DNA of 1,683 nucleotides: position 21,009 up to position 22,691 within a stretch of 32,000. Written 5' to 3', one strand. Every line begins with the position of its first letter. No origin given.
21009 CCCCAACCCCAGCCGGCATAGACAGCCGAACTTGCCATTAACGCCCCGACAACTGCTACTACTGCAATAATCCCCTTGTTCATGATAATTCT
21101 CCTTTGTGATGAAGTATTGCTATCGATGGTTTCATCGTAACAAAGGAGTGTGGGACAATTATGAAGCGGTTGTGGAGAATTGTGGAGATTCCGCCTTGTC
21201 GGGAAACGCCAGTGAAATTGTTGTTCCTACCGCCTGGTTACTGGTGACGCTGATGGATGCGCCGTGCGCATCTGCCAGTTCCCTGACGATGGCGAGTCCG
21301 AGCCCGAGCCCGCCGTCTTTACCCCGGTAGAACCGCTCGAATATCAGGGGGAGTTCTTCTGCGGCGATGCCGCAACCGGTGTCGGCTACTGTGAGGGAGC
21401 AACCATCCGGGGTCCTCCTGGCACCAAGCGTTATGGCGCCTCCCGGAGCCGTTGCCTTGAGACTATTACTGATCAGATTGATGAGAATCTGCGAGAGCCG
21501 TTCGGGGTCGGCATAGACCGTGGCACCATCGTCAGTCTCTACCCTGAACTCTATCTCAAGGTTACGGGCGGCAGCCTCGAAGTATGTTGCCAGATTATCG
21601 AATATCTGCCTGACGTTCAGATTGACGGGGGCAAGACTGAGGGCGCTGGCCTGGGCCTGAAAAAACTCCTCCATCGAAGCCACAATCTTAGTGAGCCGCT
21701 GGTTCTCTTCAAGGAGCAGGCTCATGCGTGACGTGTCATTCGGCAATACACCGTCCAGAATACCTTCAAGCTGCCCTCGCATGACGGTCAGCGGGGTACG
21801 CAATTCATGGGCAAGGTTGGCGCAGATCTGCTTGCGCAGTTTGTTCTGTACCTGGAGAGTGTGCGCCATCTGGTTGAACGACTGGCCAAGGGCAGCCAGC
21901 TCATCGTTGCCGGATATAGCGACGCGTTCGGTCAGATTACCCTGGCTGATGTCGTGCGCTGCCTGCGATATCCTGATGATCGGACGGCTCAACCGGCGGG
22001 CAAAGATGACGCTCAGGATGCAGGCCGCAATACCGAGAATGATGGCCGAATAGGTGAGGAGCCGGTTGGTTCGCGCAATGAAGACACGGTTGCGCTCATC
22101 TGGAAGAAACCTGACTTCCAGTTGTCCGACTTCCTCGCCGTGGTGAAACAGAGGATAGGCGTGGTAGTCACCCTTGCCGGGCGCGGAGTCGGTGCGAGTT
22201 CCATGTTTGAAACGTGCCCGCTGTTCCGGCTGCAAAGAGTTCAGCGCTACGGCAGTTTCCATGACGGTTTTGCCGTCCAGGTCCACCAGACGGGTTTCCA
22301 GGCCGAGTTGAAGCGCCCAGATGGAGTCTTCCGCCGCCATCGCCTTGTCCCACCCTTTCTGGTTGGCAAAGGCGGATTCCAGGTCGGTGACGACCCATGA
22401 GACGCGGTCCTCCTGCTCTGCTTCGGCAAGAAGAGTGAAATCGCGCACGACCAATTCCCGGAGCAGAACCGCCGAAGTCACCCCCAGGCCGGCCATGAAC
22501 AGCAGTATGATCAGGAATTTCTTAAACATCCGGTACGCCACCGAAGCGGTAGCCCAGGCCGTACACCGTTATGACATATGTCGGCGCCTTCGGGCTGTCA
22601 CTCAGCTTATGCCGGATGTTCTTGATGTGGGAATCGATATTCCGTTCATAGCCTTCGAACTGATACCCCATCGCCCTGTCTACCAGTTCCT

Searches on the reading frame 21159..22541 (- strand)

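Call 66: search_protein_families(library=pfam, proteins=[window:21159-22541:-], max_evalue=0.001)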
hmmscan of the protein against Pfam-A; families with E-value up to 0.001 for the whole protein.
window:21159-22541:- (460 aa): 4 families
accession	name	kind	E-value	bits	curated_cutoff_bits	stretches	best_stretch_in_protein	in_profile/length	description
PF02518.31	HATPase_c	-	1.2e-27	97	26.4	1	345-448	2-109/111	Histidine kinase-, DNA gyrase B-, and HSP90-like ATPase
PF00672.30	HAMP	-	1.8e-18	67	25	1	180-230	2-52/53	HAMP domain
PF00512.31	HisKA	-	1.2e-10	41.7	26.9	1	236-297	2-64/66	His Kinase A (phospho-acceptor) domain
PF13581.12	HATPase_c_2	-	0.00051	20.5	27.4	0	365-444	51-125/127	Histidine kinase-like ATPase domain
